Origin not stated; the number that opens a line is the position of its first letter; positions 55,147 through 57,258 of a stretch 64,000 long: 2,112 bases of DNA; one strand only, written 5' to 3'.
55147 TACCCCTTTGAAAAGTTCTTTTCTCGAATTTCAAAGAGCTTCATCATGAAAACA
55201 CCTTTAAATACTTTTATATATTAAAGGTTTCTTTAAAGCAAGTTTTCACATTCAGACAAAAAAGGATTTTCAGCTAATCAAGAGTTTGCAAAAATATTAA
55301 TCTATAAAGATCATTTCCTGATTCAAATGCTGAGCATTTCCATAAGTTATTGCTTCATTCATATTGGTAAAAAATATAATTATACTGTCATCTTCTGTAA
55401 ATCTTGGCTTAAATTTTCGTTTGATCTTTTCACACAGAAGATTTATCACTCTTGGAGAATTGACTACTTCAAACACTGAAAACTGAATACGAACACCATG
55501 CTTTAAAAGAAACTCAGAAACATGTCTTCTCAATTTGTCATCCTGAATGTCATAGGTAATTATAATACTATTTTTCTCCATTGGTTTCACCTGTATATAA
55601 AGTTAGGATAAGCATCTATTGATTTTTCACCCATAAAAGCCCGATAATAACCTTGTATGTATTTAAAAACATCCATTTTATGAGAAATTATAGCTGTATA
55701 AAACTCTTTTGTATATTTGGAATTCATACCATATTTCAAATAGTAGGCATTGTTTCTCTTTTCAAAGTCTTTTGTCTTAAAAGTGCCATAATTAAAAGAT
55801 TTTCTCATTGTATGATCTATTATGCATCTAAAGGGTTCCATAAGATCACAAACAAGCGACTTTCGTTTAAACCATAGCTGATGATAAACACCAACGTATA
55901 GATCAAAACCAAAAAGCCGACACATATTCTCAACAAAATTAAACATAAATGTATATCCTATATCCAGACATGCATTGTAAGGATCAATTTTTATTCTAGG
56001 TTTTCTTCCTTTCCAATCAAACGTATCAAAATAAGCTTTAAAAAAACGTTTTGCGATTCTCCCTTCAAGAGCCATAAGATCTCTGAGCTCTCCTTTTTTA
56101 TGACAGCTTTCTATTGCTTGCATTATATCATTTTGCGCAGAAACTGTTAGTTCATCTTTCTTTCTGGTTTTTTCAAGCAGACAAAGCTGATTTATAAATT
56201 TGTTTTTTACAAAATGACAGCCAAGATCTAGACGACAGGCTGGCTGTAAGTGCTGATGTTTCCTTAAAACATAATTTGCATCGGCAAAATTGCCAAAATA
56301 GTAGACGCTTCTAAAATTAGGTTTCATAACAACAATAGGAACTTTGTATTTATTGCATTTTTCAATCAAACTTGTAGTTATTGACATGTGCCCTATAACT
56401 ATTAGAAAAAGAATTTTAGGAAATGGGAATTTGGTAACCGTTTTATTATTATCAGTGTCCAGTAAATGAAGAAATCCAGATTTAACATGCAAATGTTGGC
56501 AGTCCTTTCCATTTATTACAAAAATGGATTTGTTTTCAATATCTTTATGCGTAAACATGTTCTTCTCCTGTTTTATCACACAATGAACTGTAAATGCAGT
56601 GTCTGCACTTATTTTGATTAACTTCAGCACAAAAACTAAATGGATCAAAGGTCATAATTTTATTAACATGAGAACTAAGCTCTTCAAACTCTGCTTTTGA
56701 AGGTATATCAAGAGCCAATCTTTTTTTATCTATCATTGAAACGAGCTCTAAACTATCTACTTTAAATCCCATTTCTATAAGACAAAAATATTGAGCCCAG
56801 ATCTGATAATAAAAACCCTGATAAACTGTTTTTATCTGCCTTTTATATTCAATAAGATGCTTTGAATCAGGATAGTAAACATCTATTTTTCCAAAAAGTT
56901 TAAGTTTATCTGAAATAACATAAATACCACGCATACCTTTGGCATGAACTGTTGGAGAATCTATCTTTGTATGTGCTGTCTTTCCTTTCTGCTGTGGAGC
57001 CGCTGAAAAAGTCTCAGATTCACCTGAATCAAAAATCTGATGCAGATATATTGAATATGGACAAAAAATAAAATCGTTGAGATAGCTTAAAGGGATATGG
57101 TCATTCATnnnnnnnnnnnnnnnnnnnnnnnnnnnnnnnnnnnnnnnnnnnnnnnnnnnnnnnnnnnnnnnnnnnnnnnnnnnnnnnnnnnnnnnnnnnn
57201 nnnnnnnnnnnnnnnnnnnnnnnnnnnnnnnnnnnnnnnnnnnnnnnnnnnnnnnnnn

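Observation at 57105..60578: Cas12a-type locus whose effector lacks the Nuc domain and carries a zinc ribbon: a compact Cas12a2-like / divergent type V nuclease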

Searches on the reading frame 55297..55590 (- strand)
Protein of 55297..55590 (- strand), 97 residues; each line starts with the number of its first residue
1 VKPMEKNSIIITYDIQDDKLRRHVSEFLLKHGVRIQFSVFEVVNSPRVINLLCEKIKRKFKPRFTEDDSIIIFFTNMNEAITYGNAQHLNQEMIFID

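Call 5: search_protein_families(library=pfam, proteins=[window:55297-55590:-], max_evalue=0.01)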
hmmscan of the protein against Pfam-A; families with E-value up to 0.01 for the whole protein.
window:55297-55590:- (97 aa): 1 family
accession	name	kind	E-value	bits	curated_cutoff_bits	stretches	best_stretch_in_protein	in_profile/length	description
PF09827.14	CRISPR_Cas2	-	3.3e-14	53.3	23.8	1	9-76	3-67/74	CRISPR associated protein Cas2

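Call 6: search_protein_families(library=ncbifam, proteins=[window:55297-55590:-], max_evalue=0.01)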
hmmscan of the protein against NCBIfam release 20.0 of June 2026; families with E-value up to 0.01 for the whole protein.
window:55297-55590:- (97 aa): 1 family
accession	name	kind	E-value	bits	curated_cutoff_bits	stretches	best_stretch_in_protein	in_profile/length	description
TIGR01573.1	cas2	equivalog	2.3e-11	43.8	24.5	1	9-89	3-87/96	CRISPR-associated endonuclease Cas2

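Call 79: search_protein_families(library=padloc, proteins=[window:55297-55590:-], max_evalue=0.001)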
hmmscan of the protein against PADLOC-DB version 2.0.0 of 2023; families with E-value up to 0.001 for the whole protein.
window:55297-55590:- (97 aa): 19 families
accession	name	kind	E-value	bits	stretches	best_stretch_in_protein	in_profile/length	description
PDLC01649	Cas2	-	3.1e-16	57.5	1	9-75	3-65/70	"CAS-I,CAS-II,CAS-III,CAS-IV,CAS-V,CAS-VI; acquisition_2"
PDLC00936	Cas2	-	3.9e-15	54.1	1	9-80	1-75/83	Cas2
PDLC01756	Cas2g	-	7.6e-14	49.5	1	5-74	2-68/96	-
PDLC02027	Cas2d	-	1.3e-13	49.2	1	9-94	3-88/89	-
PDLC02074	Cas2_IIIb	-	2.6e-13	47.9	1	9-71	3-61/86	-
PDLC01338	Cas2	-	3e-13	48.1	1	9-78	1-64/76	"CAS-I,CAS-II,CAS-III,CAS-IV,CAS-V,CAS-VI; acquisition_2"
PDLC01443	Cas2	-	4.5e-13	47.5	1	10-79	4-68/86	"CAS-I,CAS-II,CAS-III,CAS-IV,CAS-V,CAS-VI; acquisition_2"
PDLC01748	Cas2_IIIa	-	7.3e-13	46.9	1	9-95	3-87/88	-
PDLC01251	Cas2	-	1e-12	46.2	1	9-73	3-63/84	"CAS-I,CAS-II,CAS-III,CAS-IV,CAS-V,CAS-VI; acquisition_2"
PDLC00935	Cas2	-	6e-12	43.8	1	9-89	3-87/96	CRISPR-associated endonuclease Cas2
PDLC02078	Cas2b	-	4.7e-10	37.3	1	6-73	2-65/94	-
PDLC02075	Cas2a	-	4.3e-09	34.6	1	9-61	3-55/85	-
PDLC01751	Cas2c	-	7e-08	30.9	1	9-90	3-88/95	-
PDLC02077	Cas2b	-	2.6e-07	29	1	9-78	3-70/96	-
PDLC02070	Cas2_II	-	1.4e-06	26.7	1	8-86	2-77/89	-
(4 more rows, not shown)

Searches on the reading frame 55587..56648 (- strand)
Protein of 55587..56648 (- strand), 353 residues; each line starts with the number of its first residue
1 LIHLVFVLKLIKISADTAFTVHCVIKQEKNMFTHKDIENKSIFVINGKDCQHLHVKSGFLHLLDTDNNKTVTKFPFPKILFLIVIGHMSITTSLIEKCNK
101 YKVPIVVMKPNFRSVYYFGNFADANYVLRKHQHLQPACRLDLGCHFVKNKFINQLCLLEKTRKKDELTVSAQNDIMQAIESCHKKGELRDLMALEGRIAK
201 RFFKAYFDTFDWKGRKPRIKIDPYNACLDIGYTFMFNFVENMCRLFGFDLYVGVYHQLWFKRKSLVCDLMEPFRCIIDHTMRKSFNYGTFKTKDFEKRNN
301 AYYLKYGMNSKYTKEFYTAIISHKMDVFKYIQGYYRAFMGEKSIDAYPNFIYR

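Call 5: search_protein_families(library=pfam, proteins=[window:55587-56648:-], max_evalue=0.01)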
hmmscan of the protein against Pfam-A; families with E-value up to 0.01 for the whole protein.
window:55587-56648:- (353 aa): 1 family
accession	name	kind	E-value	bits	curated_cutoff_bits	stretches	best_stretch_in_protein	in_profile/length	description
PF01867.21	Cas_Cas1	-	5.8e-49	167.2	22.3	1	66-316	21-281/283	CRISPR associated protein Cas1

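Call 6: search_protein_families(library=ncbifam, proteins=[window:55587-56648:-], max_evalue=0.01)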
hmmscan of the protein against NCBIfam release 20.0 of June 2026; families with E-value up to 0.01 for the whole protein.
window:55587-56648:- (353 aa): 9 families
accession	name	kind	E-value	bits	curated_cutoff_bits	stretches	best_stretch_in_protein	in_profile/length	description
TIGR04329.1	cas1_PREFRAN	exception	5.9e-110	367.3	300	1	36-352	1-317/317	type V CRISPR-associated endonuclease Cas1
TIGR00287.1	cas1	equivalog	2.4e-41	141.9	71.7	1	49-321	7-290/327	CRISPR-associated endonuclease Cas1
NF049935.1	cas4g_cas1g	exception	3.8e-36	124.7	560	1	50-337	223-521/546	CRISPR-associated endonuclease Cas4g/Cas1g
TIGR04093.1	cas1_CYANO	exception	1.4e-33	116.3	385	1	63-337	24-309/334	type I-D CRISPR-associated endonuclease Cas1d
TIGR03640.1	cas1_DVULG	exception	2.8e-26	92.5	385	1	67-301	27-278/340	type I-C CRISPR-associated endonuclease Cas1c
TIGR03639.1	cas1_NMENI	exception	4e-22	78.8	120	1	68-298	24-246/278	type II CRISPR-associated endonuclease Cas1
TIGR03641.1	cas1_HMARI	exception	6.8e-20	71.6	304.1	1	66-318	21-279/324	type I-B CRISPR-associated endonuclease Cas1b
TIGR03983.1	cas1_MYXAN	equivalog_domain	6.8e-20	71.3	358.05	1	65-336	33-321/347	type I-MYXAN CRISPR-associated endonuclease Cas1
TIGR03637.1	cas1_YPEST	exception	0.002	17.6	150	1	145-269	131-255/307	type I-F CRISPR-associated endonuclease Cas1f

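Call 79: search_protein_families(library=padloc, proteins=[window:55587-56648:-], max_evalue=0.001)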
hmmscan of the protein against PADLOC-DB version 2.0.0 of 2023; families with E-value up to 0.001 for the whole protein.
window:55587-56648:- (353 aa): 28 families (the best 25 are shown)
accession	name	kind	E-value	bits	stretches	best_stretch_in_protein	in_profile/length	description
PDLC00929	Cas1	-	1.6e-110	367.3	1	36-352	1-317/317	"CRISPR-associated endonuclease Cas1, subtype PREFRAN"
PDLC01608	Cas1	-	7.3e-49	164.7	1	52-316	9-274/276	"CAS-I,CAS-II,CAS-III,CAS-IV,CAS-V,CAS-VI; acquisition_1"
PDLC01248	Cas1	-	4.4e-45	152.4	1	49-322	8-265/289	"CAS-I,CAS-II,CAS-III,CAS-IV,CAS-V,CAS-VI; acquisition_1"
PDLC00927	Cas1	-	6.2e-42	141.9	1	49-321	7-290/327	CRISPR-associated endonuclease Cas1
PDLC01449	Cas1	-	8e-40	134.8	1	65-324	24-251/285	"CAS-I,CAS-II,CAS-III,CAS-IV,CAS-V,CAS-VI; acquisition_1"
PDLC00928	Cas1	-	1.7e-36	123.8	1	60-330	17-294/315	Cas1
PDLC01249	Cas1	-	9.2e-36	121.6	1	49-295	6-246/246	"CAS-I,CAS-II,CAS-III,CAS-IV,CAS-V,CAS-VI; acquisition_1"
PDLC02025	Cas1d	-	1.6e-32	111.3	1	52-335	12-290/316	-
PDLC01747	Cas1g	-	1.7e-31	107.5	1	53-317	209-477/523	-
PDLC01743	Cas1c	-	2.3e-31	107.3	1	67-304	29-278/337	-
PDLC01334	Cas1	-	5.6e-27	92.9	1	67-301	26-275/336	"CAS-I,CAS-II,CAS-III,CAS-IV,CAS-V,CAS-VI; acquisition_1"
PDLC00923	Cas1c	-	7.4e-27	92.5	1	67-301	27-278/340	"CRISPR-associated endonuclease Cas1, subtype I-C/DVULG"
PDLC02066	Cas1b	-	8.1e-26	89.1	1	51-306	10-277/322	-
PDLC01740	Cas1_IIIa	-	2e-25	88.3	1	69-324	26-287/331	-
PDLC02061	Cas1_II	-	2.9e-25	87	1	37-306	29-267/335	-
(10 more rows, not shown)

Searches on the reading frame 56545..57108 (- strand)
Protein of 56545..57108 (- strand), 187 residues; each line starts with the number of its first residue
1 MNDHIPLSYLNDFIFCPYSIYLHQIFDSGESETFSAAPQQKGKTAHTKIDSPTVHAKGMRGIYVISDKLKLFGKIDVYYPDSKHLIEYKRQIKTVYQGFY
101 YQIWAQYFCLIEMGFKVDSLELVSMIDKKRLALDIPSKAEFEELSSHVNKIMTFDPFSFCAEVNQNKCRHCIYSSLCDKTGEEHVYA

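Call 5: search_protein_families(library=pfam, proteins=[window:56545-57108:-], max_evalue=0.01)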
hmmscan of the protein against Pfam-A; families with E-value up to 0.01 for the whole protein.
window:56545-57108:- (187 aa): 2 families
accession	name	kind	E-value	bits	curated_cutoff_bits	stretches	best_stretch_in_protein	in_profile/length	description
PF01930.23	Cas_Cas4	-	5.3e-07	30.3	22.7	1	9-177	4-158/160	Domain of unknown function DUF83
PF12705.13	PDDEXK_1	-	0.0016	18.9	22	0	94-178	155-247/247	PD-(D/E)XK nuclease superfamily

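Call 6: search_protein_families(library=ncbifam, proteins=[window:56545-57108:-], max_evalue=0.01)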
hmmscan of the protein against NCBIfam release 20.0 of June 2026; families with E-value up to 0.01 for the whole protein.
window:56545-57108:- (187 aa): 3 families
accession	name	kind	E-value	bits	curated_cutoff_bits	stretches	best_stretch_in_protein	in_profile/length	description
TIGR04328.1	cas4_PREFRAN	exception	1.1e-60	204.7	70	1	6-180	2-178/178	type V CRISPR-associated protein Cas4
TIGR00372.1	cas4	equivalog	4.7e-14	52.6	65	1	5-177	1-178/180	CRISPR-associated protein Cas4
NF049935.1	cas4g_cas1g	exception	3.6e-09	35.6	560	1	5-177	2-189/546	CRISPR-associated endonuclease Cas4g/Cas1g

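Call 79: search_protein_families(library=padloc, proteins=[window:56545-57108:-], max_evalue=0.001)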
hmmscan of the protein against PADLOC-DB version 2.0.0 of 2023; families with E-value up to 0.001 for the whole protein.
window:56545-57108:- (187 aa): 12 families
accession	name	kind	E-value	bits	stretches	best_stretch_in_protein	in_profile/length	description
PDLC00945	Cas4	-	2.9e-61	204.7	1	6-180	2-178/178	"CRISPR-associated protein Cas4, subtype PREFRAN"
PDLC01250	Cas4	-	8.4e-18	63.2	1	5-177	1-167/168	"CAS-I,CAS-II,CAS-III,CAS-IV,CAS-V,CAS-VI; acquisition_associated"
PDLC02034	Cas4d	-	1.4e-16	58.7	1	2-177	3-180/192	-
PDLC01773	Cas4c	-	9.4e-16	55.9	1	2-178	17-194/229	-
PDLC01747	Cas1g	-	1.8e-15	54.6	1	5-177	1-176/523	-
PDLC00943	Cas4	-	1.2e-14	52.6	1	5-177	1-178/180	CRISPR-associated protein Cas4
PDLC01447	Cas4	-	9.9e-13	46.9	1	5-179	5-159/161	"CAS-I,CAS-II,CAS-III,CAS-IV,CAS-V,CAS-VI; acquisition_associated"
PDLC01611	Cas4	-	2.8e-09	35.5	1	8-177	3-156/158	"CAS-I,CAS-II,CAS-III,CAS-IV,CAS-V,CAS-VI; acquisition_associated"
PDLC02035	Cas4d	-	2e-08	31.9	1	3-177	4-174/196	-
PDLC02083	Cas4_II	-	3.3e-07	28.9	1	5-178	2-184/186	-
PDLC00944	Cas4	-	1.1e-06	26.9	1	6-177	2-176/177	Cas4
PDLC02085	Cas4a2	-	1.7e-06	26.5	1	8-178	5-162/166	-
